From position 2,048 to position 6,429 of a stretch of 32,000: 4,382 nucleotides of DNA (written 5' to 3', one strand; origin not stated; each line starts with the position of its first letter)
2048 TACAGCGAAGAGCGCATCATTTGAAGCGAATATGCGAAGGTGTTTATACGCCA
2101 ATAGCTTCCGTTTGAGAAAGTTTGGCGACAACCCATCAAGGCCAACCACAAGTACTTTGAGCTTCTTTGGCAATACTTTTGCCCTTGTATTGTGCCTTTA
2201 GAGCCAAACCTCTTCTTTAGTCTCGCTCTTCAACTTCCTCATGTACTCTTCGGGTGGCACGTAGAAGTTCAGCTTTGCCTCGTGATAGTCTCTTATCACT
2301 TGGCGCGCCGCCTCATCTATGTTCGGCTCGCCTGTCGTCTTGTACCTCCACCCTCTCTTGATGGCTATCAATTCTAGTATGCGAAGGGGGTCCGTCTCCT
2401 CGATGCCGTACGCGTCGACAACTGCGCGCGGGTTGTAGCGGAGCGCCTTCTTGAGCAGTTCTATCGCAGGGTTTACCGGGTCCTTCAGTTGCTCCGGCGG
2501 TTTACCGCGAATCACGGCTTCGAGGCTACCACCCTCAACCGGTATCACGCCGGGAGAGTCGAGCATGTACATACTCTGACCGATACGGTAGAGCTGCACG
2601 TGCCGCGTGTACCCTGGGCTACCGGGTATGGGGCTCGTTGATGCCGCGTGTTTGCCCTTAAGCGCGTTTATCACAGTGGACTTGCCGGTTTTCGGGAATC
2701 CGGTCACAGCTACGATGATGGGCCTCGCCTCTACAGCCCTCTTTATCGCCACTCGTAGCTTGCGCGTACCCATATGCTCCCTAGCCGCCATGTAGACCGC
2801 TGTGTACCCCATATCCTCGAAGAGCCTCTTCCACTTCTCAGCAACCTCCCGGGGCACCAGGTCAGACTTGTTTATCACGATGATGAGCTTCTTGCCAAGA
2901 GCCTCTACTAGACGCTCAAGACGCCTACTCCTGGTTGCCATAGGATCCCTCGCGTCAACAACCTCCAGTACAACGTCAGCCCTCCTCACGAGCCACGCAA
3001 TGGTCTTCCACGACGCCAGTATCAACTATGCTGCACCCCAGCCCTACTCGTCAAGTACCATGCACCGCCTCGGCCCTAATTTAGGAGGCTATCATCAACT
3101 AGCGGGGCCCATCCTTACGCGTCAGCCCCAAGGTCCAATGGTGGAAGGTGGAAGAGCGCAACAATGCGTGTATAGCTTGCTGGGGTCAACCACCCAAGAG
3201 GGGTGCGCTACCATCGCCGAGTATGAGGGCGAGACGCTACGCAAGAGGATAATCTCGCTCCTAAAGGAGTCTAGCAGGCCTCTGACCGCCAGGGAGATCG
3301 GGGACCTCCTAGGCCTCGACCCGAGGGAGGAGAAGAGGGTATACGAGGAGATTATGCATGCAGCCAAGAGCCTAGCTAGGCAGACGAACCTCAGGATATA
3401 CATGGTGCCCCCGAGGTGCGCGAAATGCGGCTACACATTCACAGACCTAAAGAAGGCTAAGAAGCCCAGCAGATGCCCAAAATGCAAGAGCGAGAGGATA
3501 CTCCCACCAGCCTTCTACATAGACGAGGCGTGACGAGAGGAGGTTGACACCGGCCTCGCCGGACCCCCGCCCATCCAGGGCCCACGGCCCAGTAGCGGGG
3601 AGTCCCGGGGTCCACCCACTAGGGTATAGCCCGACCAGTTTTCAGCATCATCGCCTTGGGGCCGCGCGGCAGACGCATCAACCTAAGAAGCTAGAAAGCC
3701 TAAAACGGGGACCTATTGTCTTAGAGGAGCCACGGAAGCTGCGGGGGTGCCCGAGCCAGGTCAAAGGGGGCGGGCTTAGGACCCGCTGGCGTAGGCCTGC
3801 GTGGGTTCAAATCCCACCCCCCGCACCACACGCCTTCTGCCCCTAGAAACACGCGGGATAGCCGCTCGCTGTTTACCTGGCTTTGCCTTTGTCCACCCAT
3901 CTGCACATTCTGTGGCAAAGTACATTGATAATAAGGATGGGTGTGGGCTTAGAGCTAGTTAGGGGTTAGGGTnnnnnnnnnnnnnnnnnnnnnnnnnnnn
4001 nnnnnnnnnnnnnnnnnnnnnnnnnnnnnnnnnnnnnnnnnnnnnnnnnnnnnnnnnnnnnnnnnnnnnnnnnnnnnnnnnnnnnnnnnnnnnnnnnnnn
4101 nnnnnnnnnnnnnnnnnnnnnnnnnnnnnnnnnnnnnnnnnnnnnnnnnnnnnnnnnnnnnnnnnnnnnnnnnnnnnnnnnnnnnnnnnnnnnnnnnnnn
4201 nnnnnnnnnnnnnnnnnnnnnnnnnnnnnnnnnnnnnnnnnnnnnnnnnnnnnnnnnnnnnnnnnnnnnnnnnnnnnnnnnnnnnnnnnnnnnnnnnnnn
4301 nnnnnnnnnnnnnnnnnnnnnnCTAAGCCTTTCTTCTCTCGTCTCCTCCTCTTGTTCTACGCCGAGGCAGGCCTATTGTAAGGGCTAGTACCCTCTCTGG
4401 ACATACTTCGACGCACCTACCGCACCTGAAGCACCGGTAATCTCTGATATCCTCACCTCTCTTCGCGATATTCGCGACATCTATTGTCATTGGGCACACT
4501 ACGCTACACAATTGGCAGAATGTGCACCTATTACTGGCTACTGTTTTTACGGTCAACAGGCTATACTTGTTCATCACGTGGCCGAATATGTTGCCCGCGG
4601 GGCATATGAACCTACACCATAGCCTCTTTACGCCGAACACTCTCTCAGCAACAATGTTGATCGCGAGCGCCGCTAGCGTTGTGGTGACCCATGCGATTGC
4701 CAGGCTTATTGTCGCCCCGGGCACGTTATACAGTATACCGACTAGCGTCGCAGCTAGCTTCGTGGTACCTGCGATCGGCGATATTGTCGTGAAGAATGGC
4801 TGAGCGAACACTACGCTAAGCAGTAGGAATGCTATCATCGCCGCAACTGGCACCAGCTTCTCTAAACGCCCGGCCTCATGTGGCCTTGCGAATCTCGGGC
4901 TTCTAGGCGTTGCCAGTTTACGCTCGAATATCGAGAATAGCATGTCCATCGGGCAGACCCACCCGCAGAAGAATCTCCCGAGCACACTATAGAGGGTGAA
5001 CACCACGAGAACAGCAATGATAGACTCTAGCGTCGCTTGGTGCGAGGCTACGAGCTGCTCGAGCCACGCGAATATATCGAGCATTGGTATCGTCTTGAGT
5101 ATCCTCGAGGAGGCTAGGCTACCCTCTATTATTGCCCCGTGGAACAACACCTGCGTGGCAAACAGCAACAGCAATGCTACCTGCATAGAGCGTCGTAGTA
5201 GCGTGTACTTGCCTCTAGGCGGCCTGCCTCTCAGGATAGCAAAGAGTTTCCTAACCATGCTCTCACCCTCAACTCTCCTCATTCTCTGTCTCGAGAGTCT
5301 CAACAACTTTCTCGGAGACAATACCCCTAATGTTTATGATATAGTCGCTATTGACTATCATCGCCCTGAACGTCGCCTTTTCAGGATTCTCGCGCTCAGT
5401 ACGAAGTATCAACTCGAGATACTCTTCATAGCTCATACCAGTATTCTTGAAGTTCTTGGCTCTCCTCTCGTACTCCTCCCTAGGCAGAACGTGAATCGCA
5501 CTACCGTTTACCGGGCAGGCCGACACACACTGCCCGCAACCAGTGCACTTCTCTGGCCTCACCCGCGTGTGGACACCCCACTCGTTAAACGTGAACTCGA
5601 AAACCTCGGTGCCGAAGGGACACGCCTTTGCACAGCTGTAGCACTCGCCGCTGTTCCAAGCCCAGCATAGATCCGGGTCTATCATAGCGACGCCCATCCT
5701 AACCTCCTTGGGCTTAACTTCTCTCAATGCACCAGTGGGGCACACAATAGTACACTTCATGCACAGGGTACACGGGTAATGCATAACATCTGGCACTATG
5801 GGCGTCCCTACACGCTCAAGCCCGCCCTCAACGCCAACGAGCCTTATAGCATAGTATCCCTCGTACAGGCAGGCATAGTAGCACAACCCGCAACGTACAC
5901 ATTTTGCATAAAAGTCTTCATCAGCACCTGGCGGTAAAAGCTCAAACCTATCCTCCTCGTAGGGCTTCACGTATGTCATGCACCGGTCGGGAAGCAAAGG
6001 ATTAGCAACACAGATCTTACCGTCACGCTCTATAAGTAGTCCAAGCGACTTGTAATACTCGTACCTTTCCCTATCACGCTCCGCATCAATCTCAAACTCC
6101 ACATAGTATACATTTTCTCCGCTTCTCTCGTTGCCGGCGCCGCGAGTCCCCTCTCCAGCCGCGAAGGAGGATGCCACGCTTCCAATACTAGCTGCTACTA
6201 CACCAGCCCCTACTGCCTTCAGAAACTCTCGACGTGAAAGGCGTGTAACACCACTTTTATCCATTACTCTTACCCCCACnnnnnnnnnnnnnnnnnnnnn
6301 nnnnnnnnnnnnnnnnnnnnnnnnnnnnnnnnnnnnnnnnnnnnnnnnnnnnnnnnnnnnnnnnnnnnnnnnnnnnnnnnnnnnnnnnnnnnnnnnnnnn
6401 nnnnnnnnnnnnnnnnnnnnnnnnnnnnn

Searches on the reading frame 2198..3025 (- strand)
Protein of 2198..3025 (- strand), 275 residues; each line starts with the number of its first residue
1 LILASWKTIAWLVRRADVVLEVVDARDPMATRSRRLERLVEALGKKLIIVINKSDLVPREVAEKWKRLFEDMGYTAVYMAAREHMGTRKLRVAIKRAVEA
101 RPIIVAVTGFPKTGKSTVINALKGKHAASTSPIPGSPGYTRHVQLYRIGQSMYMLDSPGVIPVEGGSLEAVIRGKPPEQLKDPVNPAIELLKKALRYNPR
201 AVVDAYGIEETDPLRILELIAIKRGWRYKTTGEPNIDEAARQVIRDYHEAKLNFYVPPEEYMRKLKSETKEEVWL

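Call 34: search_protein_families(library=pfam, proteins=[window:2198-3025:-], max_evalue=0.001)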
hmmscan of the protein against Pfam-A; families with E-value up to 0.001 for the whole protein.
window:2198-3025:- (275 aa): 6 families
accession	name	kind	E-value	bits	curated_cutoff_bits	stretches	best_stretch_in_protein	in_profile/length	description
PF03193.22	RsgA_GTPase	-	6.9e-15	55.7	30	1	31-160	37-168/174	RsgA GTPase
PF01926.29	MMR_HSR1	-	1.7e-14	54.3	21.9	1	105-162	2-58/113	50S ribosome-binding GTPase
PF02421.24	FeoB_N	-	9e-10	38.7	27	0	104-170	2-67/156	Ferrous iron transport protein B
PF00350.29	Dynamin_N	-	4.9e-08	33.6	27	0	105-134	1-30/168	Dynamin family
PF00009.33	GTP_EFTU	-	4.2e-06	26.9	26.5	1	14-88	91-176/188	Elongation factor Tu GTP binding domain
PF02492.25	cobW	-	0.00021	21.4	20.7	0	15-71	114-171/180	CobW/HypB/UreG, nucleotide-binding domain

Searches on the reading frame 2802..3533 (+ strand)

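Call 34: search_protein_families(library=pfam, proteins=[window:2802-3533:+], max_evalue=0.001)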
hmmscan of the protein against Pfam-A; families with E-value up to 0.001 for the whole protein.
window:2802-3533:+ (243 aa): 4 families
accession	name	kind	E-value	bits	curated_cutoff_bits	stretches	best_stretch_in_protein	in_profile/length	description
PF21476.4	PF0610-like_N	-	2.2e-12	47.4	33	1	145-195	1-46/50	PF0610-like, N-terminal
PF23470.1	Zn_ribbon_PF0610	-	5.6e-08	32.8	26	1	203-241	1-37/39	PF0610 rubredoxin-like zinc beta-ribbon domain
PF01155.25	HypA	-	0.00014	22.3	28.9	1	165-232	32-96/112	Hydrogenase/urease nickel incorporation, metallochaperone, hypA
PF09723.15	Zn_ribbon_8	-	0.00026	21.4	34.4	1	205-231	7-35/41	Zinc ribbon domain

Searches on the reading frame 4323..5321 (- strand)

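Call 34: search_protein_families(library=pfam, proteins=[window:4323-5321:-], max_evalue=0.001)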
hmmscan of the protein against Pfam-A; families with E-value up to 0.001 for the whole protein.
window:4323-5321:- (332 aa): 10 families
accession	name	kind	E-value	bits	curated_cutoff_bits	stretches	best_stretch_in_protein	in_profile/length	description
PF12801.12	Fer4_5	-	2.5e-08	34.2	22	1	100-129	5-34/48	4Fe-4S binding domain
PF00037.32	Fer4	-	1.4e-07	31.5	21.1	1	296-311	7-22/24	4Fe-4S binding domain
PF12838.12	Fer4_7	-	2.1e-07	31.7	27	1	265-309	1-50/52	4Fe-4S dicluster domain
PF13237.11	Fer4_10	-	2.2e-07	31.1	25.5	1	263-308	6-53/53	4Fe-4S dicluster domain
PF13187.11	Fer4_9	-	3.3e-07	30.7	27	1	265-310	1-50/52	4Fe-4S dicluster domain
PF25160.1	LdpA_Fe-S-bd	-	9.4e-06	25.8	27.6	0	290-311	21-42/49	LdpA Fe-S cluster-binding domain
PF14697.11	Fer4_21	-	2.9e-05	24.5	35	0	262-308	4-52/59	4Fe-4S dicluster domain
PF13534.11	Fer4_17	-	0.00014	22.7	22.2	0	262-281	42-61/61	4Fe-4S dicluster domain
PF13484.11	Fer4_16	-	0.00015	22.9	30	0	296-314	1-19/66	4Fe-4S double cluster binding domain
PF13183.11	Fer4_8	-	0.00027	21.8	27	0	263-311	2-68/68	4Fe-4S dicluster domain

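Call 36: search_protein_families(library=ncbifam, proteins=[window:4323-5321:-], max_evalue=0.001)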
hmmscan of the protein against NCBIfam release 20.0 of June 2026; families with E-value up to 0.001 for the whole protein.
window:4323-5321:- (332 aa): 27 families (the best 25 are shown)
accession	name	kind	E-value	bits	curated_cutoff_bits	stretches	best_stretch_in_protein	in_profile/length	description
NF007013.0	PRK09477.1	equivalog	4.3e-43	147.5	234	1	37-317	22-279/286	quinol dehydrogenase ferredoxin subunit NapH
TIGR02163.1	napH_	subfamily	1.4e-40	139.4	213.05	1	39-315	1-254/255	NapH/MauN family ferredoxin-type protein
TIGR02745.1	ccoG_rdxA_fixG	equivalog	7.3e-09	35.1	316.7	1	101-308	59-268/435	cytochrome c oxidase accessory protein CcoG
NF038196.1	ferrodoxin_EFR1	subfamily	3e-07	30.7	75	1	244-312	164-229/242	EFR1 family ferrodoxin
TIGR02700.1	flavo_MJ0208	hypoth_equivalog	5.2e-07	29.2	251.35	1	218-311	109-193/234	dihydromethanopterin reductase (acceptor)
TIGR01971.1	NuoI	subfamily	1.6e-06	27.7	113.05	1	256-315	35-101/121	NADH-quinone oxidoreductase, chain I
NF041836.1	rnfB_Methano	equivalog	5.5e-06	26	445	1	257-313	209-263/265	Rnf electron transport complex subunit RnfB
NF042909.1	FMH_DH_FwdF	exception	6.4e-06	25.5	375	1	230-314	227-313/336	tungsten-dependent formylmethanofuran dehydrogenase subunit FwdF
NF045874.1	Vhu_polyferre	exception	7.1e-06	25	600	1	236-315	273-349/381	F420-non-reducing hydrogenase associated-polyferredoxin VhuB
TIGR03287.1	methan_mark_16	hypoth_equivalog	1.1e-05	24.1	363.95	1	260-317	298-352/391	methanogenesis marker 16 metalloprotein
NF005505.0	PRK07118.1-4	equivalog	1.7e-05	24.5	378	1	257-313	209-263/265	Fe-S cluster domain-containing protein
TIGR04395.1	cutC_activ_rSAM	equivalog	3.4e-05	23.3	360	1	263-315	53-106/309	choline TMA-lyase-activating enzyme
NF004537.0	PRK05888.1-3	equivalog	4.4e-05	23.1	163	0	264-315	68-133/204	NADH-quinone oxidoreductase subunit NuoI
NF040864.1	HgcB_ferredoxin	equivalog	5e-05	23.1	99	1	261-317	11-66/93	mercury methylation ferredoxin HgcB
NF005506.0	PRK07118.1-5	equivalog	6.6e-05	22.5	388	1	259-314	211-264/279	Fe-S cluster domain-containing protein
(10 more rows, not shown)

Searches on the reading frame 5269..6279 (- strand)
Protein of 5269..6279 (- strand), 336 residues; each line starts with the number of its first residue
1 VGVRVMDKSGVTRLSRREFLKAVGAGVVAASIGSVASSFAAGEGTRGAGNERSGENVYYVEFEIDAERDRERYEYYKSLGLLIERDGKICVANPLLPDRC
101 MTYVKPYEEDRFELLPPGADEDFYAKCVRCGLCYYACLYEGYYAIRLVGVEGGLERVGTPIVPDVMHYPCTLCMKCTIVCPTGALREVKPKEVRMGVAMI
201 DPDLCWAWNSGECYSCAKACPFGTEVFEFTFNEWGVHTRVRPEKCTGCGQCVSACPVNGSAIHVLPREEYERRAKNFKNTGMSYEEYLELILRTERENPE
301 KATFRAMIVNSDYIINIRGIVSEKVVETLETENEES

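Call 34: search_protein_families(library=pfam, proteins=[window:5269-6279:-], max_evalue=0.001)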
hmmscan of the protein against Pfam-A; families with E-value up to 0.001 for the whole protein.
window:5269-6279:- (336 aa): 12 families
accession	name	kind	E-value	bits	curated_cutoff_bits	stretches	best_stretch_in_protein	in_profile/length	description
PF12838.12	Fer4_7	-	1.5e-17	64.3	27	3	170-223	2-51/52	4Fe-4S dicluster domain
PF00037.32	Fer4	-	4e-16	58.5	21.1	2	240-258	3-21/24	4Fe-4S binding domain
PF12837.12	Fer4_6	-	5e-16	58.2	25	2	239-258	3-22/24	4Fe-4S binding domain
PF14697.11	Fer4_21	-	4.5e-14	52.8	35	2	199-258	2-54/59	4Fe-4S dicluster domain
PF13237.11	Fer4_10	-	4.4e-13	49.4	25.5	2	200-256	4-53/53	4Fe-4S dicluster domain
PF12800.12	Fer4_4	-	9.5e-11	41.5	24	1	242-257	1-16/17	4Fe-4S binding domain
PF13484.11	Fer4_16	-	1.7e-10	41.9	30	0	170-191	2-22/66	4Fe-4S double cluster binding domain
PF13187.11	Fer4_9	-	2.5e-10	40.6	27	1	212-258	4-50/52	4Fe-4S dicluster domain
PF12797.12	Fer4_2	-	4.2e-10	39.4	24.5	1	240-257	5-22/22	4Fe-4S binding domain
PF13183.11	Fer4_8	-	1.9e-08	35.2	27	1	126-183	4-67/68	4Fe-4S dicluster domain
PF12798.12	Fer4_3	-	1.4e-07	32.2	27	0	245-258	1-14/15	4Fe-4S binding domain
PF13534.11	Fer4_17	-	4.5e-05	24.4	22.2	0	122-138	41-57/61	4Fe-4S dicluster domain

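Call 36: search_protein_families(library=ncbifam, proteins=[window:5269-6279:-], max_evalue=0.001)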
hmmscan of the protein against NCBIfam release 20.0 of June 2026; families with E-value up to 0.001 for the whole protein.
window:5269-6279:- (336 aa): 33 families (the best 25 are shown)
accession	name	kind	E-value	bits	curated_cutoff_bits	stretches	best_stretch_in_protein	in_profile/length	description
NF007012.0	PRK09476.1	equivalog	2.7e-26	92.3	269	1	107-282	39-223/254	ferredoxin-type protein NapG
TIGR00397.1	mauM_napG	subfamily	2.7e-19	69.6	178.85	1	114-268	40-200/213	MauM/NapG family ferredoxin-type protein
TIGR00402.1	napF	equivalog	1.5e-12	47.6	102.2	1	119-258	29-146/149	ferredoxin-type protein NapF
TIGR02512.1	FeFe_hydrog_A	subfamily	7.4e-11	41.5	405.95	2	124-189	6-71/375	[FeFe] hydrogenase, group A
NF040763.1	FeFe_hydrog_A6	exception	6.3e-10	38.1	765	1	125-190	145-210/571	NADH-dependent [FeFe] hydrogenase, group A6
NF006183.0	PRK08318.1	equivalog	8.7e-09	34.6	335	1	125-187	342-397/422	NAD-dependent dihydropyrimidine dehydrogenase subunit PreA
NF005415.0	PRK06991.1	equivalog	1.9e-08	34.3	281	1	184-303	66-175/284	electron transport complex subunit RsxB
TIGR01971.1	NuoI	subfamily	5.9e-08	32.3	113.05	1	125-189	42-102/121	NADH-quinone oxidoreductase, chain I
NF040762.1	Hydr_FeFe_Clost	exception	2e-07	30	900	1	125-199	144-217/572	ferredoxin hydrogenase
NF058577.1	FdxA_fam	equivalog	3e-07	30.5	65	0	239-258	32-51/52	4Fe-4S ferredoxin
NF045874.1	Vhu_polyferre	exception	5.5e-07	28.6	600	1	212-258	34-74/381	F420-non-reducing hydrogenase associated-polyferredoxin VhuB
TIGR01944.1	rnfB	subfamily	8e-07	28.8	68.7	1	193-273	103-173/190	RnfABCDGE type electron transport complex subunit B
NF009945.0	PRK13409.1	equivalog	1.4e-06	27.3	469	1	195-279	2-85/592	ribosome biogenesis/translation initiation ATPase RLI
NF007382.0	PRK09898.1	equivalog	3.6e-06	26.7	213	0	214-261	129-172/208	ferredoxin-like protein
NF042909.1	FMH_DH_FwdF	exception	4.5e-06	26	375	1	126-263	179-314/336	tungsten-dependent formylmethanofuran dehydrogenase subunit FwdF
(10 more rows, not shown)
